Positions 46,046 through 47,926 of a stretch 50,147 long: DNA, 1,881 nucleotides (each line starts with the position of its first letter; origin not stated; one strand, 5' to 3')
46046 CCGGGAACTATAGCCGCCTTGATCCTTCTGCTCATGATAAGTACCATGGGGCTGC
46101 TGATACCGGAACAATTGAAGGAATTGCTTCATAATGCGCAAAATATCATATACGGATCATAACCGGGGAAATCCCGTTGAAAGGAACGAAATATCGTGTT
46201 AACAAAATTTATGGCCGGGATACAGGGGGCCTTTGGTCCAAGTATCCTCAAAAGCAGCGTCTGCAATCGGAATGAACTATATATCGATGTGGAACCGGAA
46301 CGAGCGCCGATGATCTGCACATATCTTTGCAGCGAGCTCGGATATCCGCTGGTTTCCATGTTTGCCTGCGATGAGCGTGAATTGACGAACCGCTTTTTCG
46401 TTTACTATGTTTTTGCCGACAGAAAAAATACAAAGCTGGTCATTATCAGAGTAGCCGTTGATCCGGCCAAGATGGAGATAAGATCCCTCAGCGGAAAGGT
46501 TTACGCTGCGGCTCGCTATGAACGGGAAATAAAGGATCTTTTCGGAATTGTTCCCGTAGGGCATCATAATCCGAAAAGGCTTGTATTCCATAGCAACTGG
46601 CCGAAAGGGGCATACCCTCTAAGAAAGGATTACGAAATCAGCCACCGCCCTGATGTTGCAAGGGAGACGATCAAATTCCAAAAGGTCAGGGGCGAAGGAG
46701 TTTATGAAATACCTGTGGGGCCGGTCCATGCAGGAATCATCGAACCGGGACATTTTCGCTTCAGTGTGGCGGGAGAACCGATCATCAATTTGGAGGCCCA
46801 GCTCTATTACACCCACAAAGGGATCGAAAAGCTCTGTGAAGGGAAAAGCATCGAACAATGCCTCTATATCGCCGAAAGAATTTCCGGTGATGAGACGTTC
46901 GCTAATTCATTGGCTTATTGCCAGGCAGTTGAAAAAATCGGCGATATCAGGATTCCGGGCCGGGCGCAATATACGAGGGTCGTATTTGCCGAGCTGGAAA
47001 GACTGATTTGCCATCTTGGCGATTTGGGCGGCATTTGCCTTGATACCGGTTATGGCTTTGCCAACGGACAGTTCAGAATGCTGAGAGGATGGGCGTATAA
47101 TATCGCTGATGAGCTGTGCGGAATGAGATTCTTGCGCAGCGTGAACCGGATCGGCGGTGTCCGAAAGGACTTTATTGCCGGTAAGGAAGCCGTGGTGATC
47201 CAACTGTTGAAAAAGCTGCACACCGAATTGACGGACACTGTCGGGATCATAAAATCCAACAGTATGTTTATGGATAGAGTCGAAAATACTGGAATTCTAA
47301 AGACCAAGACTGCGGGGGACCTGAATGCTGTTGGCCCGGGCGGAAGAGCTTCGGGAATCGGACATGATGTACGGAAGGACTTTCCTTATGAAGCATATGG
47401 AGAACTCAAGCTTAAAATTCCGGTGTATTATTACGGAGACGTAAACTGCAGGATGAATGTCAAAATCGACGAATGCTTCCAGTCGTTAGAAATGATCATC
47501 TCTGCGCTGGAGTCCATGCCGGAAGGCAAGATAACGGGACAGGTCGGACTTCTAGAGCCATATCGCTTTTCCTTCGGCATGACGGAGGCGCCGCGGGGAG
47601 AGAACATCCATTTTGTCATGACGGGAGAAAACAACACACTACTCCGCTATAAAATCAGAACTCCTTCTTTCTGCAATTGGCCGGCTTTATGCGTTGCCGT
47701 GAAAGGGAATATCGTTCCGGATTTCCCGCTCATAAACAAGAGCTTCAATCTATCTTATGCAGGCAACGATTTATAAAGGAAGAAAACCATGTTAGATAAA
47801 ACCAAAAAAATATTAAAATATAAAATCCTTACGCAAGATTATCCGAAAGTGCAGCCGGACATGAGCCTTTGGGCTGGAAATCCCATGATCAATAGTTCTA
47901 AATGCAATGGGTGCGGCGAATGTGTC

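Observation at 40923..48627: Self-contained six-gene Hyf/Ech-like membrane complex that cannot be a [NiFe] hydrogenase (Ehr-type complex, function unknown)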

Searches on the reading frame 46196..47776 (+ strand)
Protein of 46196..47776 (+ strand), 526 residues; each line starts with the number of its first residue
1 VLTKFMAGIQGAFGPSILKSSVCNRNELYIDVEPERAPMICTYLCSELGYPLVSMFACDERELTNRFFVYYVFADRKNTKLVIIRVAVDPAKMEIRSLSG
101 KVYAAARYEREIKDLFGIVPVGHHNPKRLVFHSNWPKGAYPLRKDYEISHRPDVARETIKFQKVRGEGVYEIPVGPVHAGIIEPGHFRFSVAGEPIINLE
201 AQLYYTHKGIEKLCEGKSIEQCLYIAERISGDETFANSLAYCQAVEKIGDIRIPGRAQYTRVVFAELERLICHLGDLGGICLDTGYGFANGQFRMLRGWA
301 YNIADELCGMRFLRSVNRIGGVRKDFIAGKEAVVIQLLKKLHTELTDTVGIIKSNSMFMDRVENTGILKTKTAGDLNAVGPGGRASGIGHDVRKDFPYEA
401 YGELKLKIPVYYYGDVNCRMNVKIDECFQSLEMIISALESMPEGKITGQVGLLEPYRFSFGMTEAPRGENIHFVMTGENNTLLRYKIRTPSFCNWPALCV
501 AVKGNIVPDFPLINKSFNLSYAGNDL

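Call 3: search_protein_families(library=pfam, proteins=[window:46196-47776:+], max_evalue=0.01)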
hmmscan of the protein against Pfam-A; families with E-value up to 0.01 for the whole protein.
window:46196-47776:+ (526 aa): 3 families
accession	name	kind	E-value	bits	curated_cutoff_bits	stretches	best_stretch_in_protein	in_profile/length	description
PF00346.24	Complex1_49kDa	-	2.3e-46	158.5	24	2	297-447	15-165/271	Respiratory-chain NADH dehydrogenase, 49 Kd subunit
PF00329.25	Complex1_30kDa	-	4.2e-22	79.5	22.5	1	30-150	1-122/124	Respiratory-chain NADH dehydrogenase, 30 Kd subunit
PF00374.24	NiFeSe_Hases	-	1.9e-05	24.3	25.8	1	208-266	1-59/508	Nickel-dependent hydrogenase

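Call 4: search_protein_families(library=ncbifam, proteins=[window:46196-47776:+], max_evalue=0.01)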
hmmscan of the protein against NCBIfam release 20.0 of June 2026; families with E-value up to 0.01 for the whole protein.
window:46196-47776:+ (526 aa): 24 families
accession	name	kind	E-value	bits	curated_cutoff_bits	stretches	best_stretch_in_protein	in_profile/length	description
NF009808.0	PRK13292.1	equivalog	2e-64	217.7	1156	2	60-446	289-684/791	NADH-quinone oxidoreductase subunit B/C/D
NF004739.1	PRK06075.1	equivalog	7.1e-64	216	360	2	170-448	1-279/384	NADH-quinone oxidoreductase subunit D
NF008728.0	PRK11742.1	equivalog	7e-61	206.3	840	3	174-450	219-495/598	NADH-quinone oxidoreductase subunit C/D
TIGR01962.1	NuoD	equivalog_domain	5e-59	200.1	459.35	2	174-447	7-280/386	NADH dehydrogenase (quinone) subunit D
NF040602.1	F420_dehyd_FpoD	exception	9.5e-52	176.2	600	1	173-517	11-363/372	F420H2 dehydrogenase subunit FpoD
NF008974.0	PRK12322.1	equivalog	1.1e-51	175.9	522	1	172-510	9-350/366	NADH-quinone oxidoreductase subunit D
NF005649.0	PRK07415.1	equivalog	1.9e-38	132.5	583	1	173-446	14-288/394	NAD(P)H-quinone oxidoreductase subunit H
TIGR01961.1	NuoC_fam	subfamily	1.3e-14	54.7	122.45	1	30-149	3-121/122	NADH (or F420H2) dehydrogenase, subunit C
NF040611.1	F420_dehyd_FpoC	exception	5.1e-13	49.2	220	1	6-147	7-147/158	F420H2 dehydrogenase subunit FpoC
NF004735.0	PRK06074.2-2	equivalog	5.3e-12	45.9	176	1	8-147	9-147/158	NADH-quinone oxidoreductase subunit C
NF004733.0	PRK06074.1-5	equivalog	6.1e-12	45.6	225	1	6-149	10-152/203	NADH-quinone oxidoreductase subunit C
NF006304.0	PRK08491.1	equivalog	2.3e-11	43.8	228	1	20-148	51-176/263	NADH-quinone oxidoreductase subunit C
NF004737.0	PRK06074.2-4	equivalog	4e-11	43.1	144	1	48-152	33-130/150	NADH-quinone oxidoreductase subunit C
NF004731.0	PRK06074.1-3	equivalog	1.4e-09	38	303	1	16-157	15-156/207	NADH-quinone oxidoreductase subunit C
TIGR03295.1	frhA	equivalog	2.9e-09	36.4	392.5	1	196-273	28-106/412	coenzyme F420 hydrogenase subunit alpha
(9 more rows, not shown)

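Call 6: search_solved_structures(query=window:46196-47776:+, max_evalue=0.001, show_alignments=3)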
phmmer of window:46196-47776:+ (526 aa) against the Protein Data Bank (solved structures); distinct sequences matched with E-value up to 0.001: 85 (the best 60 are shown).
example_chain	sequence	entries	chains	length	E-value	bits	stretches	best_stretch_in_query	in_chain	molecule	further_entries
7z0s_E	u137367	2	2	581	2.3e-92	313.5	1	5-523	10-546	Formate hydrogenlyase subunit 5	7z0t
6cfw_L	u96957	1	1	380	4.1e-47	164.2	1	170-512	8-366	Membrane-bound hydrogenase subunit alpha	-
7q5y_B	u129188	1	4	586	1.3e-42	149.3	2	144-442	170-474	NADH-quinone oxidoreductase subunit C/D 2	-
7awt_D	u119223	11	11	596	7e-40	140.3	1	67-449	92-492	NADH-quinone oxidoreductase subunit C/D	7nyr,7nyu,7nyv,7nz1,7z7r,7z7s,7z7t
9taj_C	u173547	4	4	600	7.3e-40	140.3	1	67-449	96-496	NADH-quinone oxidoreductase subunit C/D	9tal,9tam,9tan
7p61_C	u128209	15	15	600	1.4e-39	139.3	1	67-449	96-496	NADH-quinone oxidoreductase subunit C/D | NADH-quinone oxidoreductase subunit CD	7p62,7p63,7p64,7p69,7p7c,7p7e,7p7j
2fug_4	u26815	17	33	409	2.8e-39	138.3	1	169-447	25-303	NADH-quinone oxidoreductase chain 4 | NADH-QUINONE OXIDOREDUCTASE SUBUNIT 4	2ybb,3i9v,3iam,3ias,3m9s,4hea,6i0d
7wfg_H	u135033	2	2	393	4.4e-36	127.8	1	164-445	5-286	NAD(P)H-quinone oxidoreductase subunit H, chloroplastic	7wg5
9grx_H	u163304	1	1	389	5.7e-34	120.8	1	174-445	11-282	NAD(P)H-quinone oxidoreductase subunit H, chloroplastic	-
7eu3_H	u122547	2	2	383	1.1e-32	116.6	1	174-445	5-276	NAD(P)H-quinone oxidoreductase subunit H, chloroplastic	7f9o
7zm7_C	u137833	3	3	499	1.6e-32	116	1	150-448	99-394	NADH-ubiquinone oxidoreductase 49 kDa subunit-like protein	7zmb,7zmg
9f5x_E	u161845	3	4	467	7.4e-32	113.8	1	174-453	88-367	NADH:ubiquinone oxidoreductase 49 kD subunit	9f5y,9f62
5xtb_Q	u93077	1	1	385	4.4e-31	111.3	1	176-449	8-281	NADH dehydrogenase [ubiquinone] iron-sulfur protein 2, mitochondrial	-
5xtd_Q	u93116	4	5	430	6.5e-31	110.7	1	175-450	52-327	NADH dehydrogenase [ubiquinone] iron-sulfur protein 2, mitochondrial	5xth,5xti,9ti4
8ba0_D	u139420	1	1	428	6.7e-31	110.7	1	175-449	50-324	Complex I-49kD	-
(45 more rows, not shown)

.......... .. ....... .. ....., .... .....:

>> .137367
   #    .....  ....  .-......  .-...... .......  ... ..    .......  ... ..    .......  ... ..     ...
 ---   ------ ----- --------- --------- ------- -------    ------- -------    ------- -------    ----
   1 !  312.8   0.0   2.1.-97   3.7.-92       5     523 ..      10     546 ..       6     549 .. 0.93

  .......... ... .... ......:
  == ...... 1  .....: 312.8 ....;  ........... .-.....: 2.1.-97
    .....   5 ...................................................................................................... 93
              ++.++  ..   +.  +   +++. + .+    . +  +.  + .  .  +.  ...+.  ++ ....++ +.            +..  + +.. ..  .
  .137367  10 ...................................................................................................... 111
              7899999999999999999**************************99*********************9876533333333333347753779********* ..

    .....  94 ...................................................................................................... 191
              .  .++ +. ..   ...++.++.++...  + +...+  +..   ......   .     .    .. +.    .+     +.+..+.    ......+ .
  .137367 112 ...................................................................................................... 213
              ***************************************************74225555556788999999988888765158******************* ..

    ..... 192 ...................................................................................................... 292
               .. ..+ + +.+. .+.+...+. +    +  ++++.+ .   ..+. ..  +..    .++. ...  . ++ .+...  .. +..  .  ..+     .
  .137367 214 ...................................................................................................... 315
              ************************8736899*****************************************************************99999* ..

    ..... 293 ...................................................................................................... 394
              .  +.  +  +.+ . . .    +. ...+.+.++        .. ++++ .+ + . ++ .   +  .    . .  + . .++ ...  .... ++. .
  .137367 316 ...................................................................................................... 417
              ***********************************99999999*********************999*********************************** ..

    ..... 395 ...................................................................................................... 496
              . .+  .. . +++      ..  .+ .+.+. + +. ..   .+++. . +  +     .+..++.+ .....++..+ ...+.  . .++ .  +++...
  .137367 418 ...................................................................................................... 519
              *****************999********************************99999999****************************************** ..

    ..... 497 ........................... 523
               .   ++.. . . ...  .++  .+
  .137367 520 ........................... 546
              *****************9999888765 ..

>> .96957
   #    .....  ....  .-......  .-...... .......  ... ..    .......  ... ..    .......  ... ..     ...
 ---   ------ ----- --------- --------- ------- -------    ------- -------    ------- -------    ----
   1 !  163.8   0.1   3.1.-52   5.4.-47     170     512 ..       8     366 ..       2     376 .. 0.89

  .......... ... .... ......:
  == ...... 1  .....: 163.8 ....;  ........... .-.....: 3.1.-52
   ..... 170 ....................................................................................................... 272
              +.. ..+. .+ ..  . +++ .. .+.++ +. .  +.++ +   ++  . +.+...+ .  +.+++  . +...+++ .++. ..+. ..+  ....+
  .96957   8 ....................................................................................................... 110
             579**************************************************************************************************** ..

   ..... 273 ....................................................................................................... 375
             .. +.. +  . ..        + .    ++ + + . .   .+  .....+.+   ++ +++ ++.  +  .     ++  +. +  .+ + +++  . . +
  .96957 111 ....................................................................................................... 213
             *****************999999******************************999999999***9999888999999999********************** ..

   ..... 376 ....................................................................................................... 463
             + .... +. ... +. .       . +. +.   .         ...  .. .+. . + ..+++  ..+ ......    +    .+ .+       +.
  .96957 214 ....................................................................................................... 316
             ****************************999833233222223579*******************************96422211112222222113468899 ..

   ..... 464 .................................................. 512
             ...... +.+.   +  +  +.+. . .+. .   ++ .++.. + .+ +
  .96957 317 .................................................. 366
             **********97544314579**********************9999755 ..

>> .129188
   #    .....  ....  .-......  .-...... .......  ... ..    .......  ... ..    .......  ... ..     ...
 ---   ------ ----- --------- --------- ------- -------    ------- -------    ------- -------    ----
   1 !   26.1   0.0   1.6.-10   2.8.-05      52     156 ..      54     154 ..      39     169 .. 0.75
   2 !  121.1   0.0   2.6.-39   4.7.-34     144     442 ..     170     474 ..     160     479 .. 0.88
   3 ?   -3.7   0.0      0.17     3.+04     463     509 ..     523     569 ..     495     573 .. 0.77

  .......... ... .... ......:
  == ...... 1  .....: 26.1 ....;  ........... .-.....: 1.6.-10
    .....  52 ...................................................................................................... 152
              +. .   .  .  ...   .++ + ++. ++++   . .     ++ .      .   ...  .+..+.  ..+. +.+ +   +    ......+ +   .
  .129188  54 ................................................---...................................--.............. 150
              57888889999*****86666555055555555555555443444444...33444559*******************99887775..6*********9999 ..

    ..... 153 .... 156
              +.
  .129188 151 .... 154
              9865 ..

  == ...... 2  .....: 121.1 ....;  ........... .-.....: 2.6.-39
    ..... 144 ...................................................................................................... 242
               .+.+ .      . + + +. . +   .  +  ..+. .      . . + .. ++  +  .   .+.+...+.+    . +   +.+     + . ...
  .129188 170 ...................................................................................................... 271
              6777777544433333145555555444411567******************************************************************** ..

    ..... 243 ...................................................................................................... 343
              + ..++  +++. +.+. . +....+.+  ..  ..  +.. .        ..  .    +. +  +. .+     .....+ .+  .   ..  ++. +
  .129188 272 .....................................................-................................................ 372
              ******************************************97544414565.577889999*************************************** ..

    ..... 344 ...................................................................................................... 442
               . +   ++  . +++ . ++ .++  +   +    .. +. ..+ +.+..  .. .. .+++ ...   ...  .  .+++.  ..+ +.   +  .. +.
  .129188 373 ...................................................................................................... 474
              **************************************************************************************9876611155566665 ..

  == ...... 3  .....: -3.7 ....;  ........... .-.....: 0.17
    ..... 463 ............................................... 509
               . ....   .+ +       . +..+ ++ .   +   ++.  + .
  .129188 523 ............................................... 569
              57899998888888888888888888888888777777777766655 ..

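Call 9: find_homologous_proteins(query=window:46196-47776:+, max_evalue=1e-10)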
Query window:46196-47776:+ (526 aa): 7999 proteins with E <= 1e-10 among 8000 candidates; the best 120 are listed.
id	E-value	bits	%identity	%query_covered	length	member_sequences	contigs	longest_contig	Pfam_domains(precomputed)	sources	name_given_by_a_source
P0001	0.0e+0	1149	92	100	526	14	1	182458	PF00329.26,PF00346.25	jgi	-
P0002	0.0e+0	1011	81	100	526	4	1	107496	PF00374.25,PF00329.26,PF00346.25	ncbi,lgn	-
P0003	2.4e-286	969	78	100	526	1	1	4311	PF00374.25,PF00329.26,PF00346.25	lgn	-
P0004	3.5e-260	882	70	100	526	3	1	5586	PF00374.25,PF00329.26,PF00346.25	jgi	jgi:Ni,Fe-hydrogenase III large subunit/Ni,Fe-hydrogenase III component G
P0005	1.5e-257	874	70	100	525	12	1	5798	PF00374.25,PF00329.26,PF00346.25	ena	-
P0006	1.3e-256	870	71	100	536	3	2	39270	PF00374.25,PF00329.26,PF00346.25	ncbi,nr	ncbi:MAG: NADH-quinone oxidoreductase subunit C [Clostridia bacterium]|nr:NADH-quinone oxidoreductas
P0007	1.6e-256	870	70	100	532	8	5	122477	PF00374.25,PF00329.26,PF00346.25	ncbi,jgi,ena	jgi:Ni,Fe-hydrogenase III large subunit/Ni,Fe-hydrogenase III component G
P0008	1.8e-256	870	70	100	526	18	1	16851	PF00374.25,PF00329.26,PF00346.25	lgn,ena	-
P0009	3.2e-255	866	69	100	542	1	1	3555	PF00374.25,PF00329.26,PF00346.25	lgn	-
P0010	4.2e-255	865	69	100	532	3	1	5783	PF00374.25,PF00329.26,PF00346.25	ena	-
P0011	4.5e-255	865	69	100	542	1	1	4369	PF00374.25,PF00329.26,PF00346.25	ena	-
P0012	6.8e-255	865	69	100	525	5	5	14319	PF00374.25,PF00329.26,PF00346.25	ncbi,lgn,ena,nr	ncbi:MAG: pyridine nucleotide-disulfide oxidoreductase [Clostridiales bacterium]|nr:pyridine nucleot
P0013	2.9e-254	863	69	100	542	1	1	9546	PF00374.25,PF00329.26,PF00346.25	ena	-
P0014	2.4e-253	860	69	100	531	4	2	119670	PF00374.25,PF00329.26,PF00346.25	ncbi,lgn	-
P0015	1.3e-251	854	68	100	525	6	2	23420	PF00329.26,PF00346.25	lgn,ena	-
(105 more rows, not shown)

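Call 19: find_encoding_contigs(protein=P0002, flank=10000, max_places=3)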
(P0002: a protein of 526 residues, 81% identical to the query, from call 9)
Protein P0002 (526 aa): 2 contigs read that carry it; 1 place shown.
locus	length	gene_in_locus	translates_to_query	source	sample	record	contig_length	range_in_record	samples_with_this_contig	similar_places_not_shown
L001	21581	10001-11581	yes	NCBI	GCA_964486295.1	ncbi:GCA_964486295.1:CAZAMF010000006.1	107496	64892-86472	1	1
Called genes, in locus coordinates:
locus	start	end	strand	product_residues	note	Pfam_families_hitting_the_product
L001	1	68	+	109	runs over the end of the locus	-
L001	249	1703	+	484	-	PF00324:AA_permease, PF13520:AA_permease_2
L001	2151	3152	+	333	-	PF16983:MFS_MOT1, PF00916:Sulfate_transp, PF16983:MFS_MOT1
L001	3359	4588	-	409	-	PF00079:Serpin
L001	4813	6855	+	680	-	PF00662:Proton_antipo_N (weak), PF00361:Proton_antipo_M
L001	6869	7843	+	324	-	PF00146:NADHdh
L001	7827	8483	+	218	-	-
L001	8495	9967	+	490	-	PF00662:Proton_antipo_N (weak), PF00361:Proton_antipo_M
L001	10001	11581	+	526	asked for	PF00329:Complex1_30kDa, PF00374:NiFeSe_Hases (faint), PF00346:Complex1_49kDa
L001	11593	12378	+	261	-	PF00037:Fer4 (weak), PF12797:Fer4_2 (faint), PF13237:Fer4_10, PF14697:Fer4_21, PF12838:Fer4_7, PF13187:Fer4_9, PF00037:Fer4 (weak), PF01058:Oxidored_q6, +2 more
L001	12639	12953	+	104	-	PF07883:Cupin_2 (weak)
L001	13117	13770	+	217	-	PF03853:YjeF_N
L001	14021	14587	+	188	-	PF00857:Isochorismatase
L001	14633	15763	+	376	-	PF04015:DUF362, PF00037:Fer4 (faint), PF12837:Fer4_6 (faint), PF12838:Fer4_7 (weak), PF13237:Fer4_10 (weak), PF14697:Fer4_21 (faint), PF13484:Fer4_16 (faint), PF25160:LdpA_Fe-S-bd (faint)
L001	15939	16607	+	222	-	PF06971:Put_DNA-bind_N, PF02629:CoA_binding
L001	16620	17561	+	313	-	PF00126:HTH_1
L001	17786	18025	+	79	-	PF01257:2Fe-2S_thioredx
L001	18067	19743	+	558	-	PF12838:Fer4_7 (weak), PF13237:Fer4_10 (weak), PF14697:Fer4_21 (weak), PF00037:Fer4 (weak), PF02906:Fe_hyd_lg_C, PF04060:FeS, PF00989:PAS (weak)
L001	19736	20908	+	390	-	PF07228:SpoIIE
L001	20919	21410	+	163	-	PF01257:2Fe-2S_thioredx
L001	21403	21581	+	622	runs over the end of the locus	PF01512:Complex1_51K, PF10531:SLBB (weak), PF10589:NADH_4Fe-4S, PF12838:Fer4_7, PF00037:Fer4 (weak), PF13187:Fer4_9, PF13237:Fer4_10, PF00037:Fer4, +5 more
